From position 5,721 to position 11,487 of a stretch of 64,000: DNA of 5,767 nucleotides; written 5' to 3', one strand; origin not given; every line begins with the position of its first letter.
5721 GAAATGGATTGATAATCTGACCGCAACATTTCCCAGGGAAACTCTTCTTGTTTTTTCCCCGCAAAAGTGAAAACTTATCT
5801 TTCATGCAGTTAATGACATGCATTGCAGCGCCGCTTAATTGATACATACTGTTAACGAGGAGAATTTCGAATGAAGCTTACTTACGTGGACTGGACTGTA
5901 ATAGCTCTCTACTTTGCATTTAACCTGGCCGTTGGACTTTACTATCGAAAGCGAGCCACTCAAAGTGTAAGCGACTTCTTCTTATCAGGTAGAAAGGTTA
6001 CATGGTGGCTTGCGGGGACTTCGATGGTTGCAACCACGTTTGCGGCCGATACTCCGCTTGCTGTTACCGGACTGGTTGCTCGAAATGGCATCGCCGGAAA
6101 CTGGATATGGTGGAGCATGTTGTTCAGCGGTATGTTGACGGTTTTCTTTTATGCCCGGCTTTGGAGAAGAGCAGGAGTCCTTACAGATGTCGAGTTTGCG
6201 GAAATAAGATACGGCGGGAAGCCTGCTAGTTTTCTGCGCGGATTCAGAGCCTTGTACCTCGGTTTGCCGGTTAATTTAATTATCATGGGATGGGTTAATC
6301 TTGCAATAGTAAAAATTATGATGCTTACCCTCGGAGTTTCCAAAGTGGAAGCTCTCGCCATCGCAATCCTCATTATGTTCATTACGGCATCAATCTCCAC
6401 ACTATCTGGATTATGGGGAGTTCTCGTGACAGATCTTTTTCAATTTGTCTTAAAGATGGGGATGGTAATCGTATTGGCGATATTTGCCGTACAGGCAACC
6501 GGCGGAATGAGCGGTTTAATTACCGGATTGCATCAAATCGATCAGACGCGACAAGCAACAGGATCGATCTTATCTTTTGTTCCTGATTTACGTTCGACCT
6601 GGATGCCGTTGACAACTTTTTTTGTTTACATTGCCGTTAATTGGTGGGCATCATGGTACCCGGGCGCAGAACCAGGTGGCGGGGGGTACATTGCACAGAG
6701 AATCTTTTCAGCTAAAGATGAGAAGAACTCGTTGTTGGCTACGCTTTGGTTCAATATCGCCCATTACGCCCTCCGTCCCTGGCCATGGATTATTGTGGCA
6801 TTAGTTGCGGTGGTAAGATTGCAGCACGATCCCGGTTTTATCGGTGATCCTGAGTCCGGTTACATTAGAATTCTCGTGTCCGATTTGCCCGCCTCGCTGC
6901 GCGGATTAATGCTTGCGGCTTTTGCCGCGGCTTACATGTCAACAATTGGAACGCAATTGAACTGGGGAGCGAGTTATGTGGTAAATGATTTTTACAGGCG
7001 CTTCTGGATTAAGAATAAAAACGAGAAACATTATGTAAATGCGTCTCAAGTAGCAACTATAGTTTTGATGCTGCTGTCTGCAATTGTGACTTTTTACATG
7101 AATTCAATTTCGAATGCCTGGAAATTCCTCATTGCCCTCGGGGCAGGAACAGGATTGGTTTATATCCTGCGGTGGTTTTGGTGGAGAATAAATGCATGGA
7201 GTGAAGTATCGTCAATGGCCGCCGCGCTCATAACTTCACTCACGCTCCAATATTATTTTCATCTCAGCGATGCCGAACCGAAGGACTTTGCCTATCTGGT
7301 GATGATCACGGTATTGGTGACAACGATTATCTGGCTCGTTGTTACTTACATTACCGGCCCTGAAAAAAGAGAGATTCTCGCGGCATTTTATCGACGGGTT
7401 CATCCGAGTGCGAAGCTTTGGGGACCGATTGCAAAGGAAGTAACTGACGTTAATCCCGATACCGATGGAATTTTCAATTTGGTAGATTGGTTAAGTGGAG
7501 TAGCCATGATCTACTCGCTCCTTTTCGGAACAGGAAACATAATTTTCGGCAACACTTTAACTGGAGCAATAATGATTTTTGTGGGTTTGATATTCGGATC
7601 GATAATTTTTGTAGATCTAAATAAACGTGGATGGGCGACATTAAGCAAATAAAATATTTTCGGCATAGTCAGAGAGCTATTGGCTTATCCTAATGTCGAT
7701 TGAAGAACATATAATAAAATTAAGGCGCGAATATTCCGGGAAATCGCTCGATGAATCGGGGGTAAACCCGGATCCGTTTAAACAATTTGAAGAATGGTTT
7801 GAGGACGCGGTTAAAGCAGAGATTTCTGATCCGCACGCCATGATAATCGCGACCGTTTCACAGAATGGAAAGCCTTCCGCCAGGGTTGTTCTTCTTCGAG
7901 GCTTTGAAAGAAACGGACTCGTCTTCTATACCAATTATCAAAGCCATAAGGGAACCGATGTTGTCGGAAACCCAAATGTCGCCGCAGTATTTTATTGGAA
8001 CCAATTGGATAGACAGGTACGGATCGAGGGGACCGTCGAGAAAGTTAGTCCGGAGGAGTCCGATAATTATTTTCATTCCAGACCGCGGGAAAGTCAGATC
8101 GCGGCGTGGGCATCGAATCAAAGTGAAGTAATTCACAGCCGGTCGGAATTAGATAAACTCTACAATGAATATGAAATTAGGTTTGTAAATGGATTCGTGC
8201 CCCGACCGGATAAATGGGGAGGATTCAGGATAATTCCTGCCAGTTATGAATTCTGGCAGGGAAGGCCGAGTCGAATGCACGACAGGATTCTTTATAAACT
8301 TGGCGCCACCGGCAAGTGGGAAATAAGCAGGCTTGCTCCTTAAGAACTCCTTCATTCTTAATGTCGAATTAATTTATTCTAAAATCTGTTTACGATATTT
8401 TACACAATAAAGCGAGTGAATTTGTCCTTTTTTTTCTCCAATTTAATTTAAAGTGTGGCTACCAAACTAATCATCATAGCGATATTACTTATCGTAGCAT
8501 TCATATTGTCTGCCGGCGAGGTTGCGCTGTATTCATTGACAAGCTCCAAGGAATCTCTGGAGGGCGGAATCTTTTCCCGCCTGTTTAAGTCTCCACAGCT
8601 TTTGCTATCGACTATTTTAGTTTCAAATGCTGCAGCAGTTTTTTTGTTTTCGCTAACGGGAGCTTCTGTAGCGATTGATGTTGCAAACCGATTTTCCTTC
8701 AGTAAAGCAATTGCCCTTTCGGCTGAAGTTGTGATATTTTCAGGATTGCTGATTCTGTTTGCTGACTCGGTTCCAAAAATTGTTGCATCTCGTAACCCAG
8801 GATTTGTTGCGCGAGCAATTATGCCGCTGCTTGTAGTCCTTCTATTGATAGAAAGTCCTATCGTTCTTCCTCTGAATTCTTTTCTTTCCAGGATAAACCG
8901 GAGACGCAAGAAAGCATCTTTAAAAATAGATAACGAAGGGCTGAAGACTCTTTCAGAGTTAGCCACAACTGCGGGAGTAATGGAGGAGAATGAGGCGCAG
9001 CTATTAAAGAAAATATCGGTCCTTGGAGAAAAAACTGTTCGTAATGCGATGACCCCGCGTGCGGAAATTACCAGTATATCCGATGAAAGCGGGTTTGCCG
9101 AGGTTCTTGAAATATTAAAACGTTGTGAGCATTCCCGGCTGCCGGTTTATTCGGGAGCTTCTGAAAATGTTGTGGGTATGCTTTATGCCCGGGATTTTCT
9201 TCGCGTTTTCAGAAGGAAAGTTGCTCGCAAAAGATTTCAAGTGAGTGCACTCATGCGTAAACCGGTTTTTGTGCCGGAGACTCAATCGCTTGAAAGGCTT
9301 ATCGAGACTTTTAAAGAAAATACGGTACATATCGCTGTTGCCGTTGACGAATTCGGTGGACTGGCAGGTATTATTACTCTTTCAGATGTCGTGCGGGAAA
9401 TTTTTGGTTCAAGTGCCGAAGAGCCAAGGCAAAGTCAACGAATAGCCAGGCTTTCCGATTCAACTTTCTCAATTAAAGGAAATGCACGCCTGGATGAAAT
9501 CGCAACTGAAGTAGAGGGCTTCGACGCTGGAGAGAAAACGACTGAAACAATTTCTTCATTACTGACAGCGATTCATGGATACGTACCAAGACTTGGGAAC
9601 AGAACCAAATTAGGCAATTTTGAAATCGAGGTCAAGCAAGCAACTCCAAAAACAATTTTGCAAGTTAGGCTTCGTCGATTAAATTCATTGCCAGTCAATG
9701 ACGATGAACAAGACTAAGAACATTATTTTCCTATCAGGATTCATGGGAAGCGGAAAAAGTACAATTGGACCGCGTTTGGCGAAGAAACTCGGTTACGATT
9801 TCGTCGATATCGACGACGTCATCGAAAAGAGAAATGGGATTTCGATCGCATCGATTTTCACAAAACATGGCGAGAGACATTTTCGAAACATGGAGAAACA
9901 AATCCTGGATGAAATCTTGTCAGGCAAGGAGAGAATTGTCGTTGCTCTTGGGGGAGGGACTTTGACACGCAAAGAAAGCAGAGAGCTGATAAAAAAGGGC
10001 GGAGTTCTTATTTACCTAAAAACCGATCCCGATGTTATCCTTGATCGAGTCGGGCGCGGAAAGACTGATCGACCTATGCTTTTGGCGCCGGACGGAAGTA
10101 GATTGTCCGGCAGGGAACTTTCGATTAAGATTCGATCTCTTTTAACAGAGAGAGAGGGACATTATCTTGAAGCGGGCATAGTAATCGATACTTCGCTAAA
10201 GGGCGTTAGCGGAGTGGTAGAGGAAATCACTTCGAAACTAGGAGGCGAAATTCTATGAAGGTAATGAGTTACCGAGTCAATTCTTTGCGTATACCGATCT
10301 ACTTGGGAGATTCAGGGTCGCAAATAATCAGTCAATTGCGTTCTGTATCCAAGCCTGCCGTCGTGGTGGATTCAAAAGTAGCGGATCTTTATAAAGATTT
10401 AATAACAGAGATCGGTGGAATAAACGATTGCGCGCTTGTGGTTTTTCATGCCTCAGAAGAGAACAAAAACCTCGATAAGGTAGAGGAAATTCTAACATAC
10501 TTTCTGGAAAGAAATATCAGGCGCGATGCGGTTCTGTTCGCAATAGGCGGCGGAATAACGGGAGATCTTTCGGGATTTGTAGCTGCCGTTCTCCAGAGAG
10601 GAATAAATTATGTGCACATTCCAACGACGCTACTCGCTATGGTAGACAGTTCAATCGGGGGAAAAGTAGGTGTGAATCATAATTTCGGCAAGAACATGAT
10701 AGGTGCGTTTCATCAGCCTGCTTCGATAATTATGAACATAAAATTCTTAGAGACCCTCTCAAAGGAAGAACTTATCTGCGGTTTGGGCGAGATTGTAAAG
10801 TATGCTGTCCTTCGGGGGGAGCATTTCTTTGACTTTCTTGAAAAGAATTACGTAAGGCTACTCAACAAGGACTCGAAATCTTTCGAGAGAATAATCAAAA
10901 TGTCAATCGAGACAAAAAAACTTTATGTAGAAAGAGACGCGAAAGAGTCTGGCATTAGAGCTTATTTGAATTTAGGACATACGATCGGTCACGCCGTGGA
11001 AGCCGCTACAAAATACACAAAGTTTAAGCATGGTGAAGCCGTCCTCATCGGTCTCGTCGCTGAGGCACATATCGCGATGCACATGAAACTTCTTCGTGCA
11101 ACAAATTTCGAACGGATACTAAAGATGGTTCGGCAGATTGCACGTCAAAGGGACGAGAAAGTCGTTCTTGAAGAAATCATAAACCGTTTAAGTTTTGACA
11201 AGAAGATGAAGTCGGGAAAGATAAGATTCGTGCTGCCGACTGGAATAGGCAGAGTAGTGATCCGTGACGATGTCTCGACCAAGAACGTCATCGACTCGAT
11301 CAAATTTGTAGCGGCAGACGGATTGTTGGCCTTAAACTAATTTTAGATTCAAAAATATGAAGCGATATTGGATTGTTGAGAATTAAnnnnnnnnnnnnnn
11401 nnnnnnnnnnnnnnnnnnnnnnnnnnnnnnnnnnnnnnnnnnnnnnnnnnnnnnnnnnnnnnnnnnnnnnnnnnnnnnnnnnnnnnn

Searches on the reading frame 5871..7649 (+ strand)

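Call 42: search_protein_families(library=pfam, proteins=[window:5871-7649:+], max_evalue=0.000001)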
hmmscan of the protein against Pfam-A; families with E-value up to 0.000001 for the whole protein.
window:5871-7649:+ (593 aa): 1 family
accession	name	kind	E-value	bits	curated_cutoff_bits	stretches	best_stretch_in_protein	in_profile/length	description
PF00474.23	SSF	-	4.4e-29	102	22.8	1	36-442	1-396/406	Sodium:solute symporter family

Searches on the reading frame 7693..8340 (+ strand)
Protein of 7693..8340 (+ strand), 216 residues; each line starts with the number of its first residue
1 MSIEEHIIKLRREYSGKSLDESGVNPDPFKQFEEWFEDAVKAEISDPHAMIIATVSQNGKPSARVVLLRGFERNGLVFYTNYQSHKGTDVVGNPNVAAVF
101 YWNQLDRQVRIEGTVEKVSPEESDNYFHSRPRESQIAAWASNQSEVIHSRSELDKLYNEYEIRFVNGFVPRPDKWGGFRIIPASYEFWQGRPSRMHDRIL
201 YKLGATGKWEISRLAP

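Call 42: search_protein_families(library=pfam, proteins=[window:7693-8340:+], max_evalue=0.000001)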
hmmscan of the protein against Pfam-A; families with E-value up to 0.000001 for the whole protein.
window:7693-8340:+ (216 aa): 3 families
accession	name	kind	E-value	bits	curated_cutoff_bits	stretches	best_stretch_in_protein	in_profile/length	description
PF01243.27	PNPOx_N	-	1.2e-27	97.1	28.1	1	36-153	1-109/120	Pyridoxamine 5'-phosphate oxidase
PF10590.14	PNP_phzG_C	-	4.7e-20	71.7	27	1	175-216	1-42/42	Pyridoxine 5'-phosphate oxidase C-terminal dimerisation region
PF12766.13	Pyridox_oxase_2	-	1.7e-11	45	26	1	32-116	4-97/100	Pyridoxamine 5'-phosphate oxidase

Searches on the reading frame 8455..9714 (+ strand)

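Call 42: search_protein_families(library=pfam, proteins=[window:8455-9714:+], max_evalue=0.000001)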
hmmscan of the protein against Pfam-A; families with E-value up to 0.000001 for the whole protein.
window:8455-9714:+ (420 aa): 3 families
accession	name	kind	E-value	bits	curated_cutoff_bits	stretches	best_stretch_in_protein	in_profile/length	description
PF00571.33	CBS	-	9.6e-20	71.1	24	1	263-317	1-56/57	CBS domain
PF01595.25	CNNM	-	1.6e-17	64.2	28.4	1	6-180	1-181/181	Cyclin M transmembrane N-terminal domain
PF03471.22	CorC_HlyC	-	7.9e-09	35.8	27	1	333-409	3-80/81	Transporter associated domain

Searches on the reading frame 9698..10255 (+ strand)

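Call 42: search_protein_families(library=pfam, proteins=[window:9698-10255:+], max_evalue=0.000001)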
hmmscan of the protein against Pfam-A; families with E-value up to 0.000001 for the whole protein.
window:9698-10255:+ (186 aa): 3 families
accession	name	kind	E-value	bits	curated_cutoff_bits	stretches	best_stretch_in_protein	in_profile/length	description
PF01202.28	SKI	-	1.8e-42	145.6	22.1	1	16-181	1-158/159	Shikimate kinase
PF13238.12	AAA_18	-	1.4e-08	35.7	29.4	1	10-119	1-109/128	AAA domain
PF13189.12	Cytidylate_kin2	-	3.1e-07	31.2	28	1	9-75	1-65/176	Cytidylate kinase-like family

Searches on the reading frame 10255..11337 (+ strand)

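Call 42: search_protein_families(library=pfam, proteins=[window:10255-11337:+], max_evalue=0.000001)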
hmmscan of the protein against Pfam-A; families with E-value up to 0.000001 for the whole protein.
window:10255-11337:+ (361 aa): 2 families
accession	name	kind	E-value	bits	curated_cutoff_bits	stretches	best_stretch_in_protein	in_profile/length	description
PF01761.26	DHQ_synthase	-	8.8e-44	148.3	24.2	1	63-173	3-113/115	3-dehydroquinate synthase N-terminal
PF24621.2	DHQS_C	-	1.5e-39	135.6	27.6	1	176-317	1-143/144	3-dehydroquinate synthase C-terminal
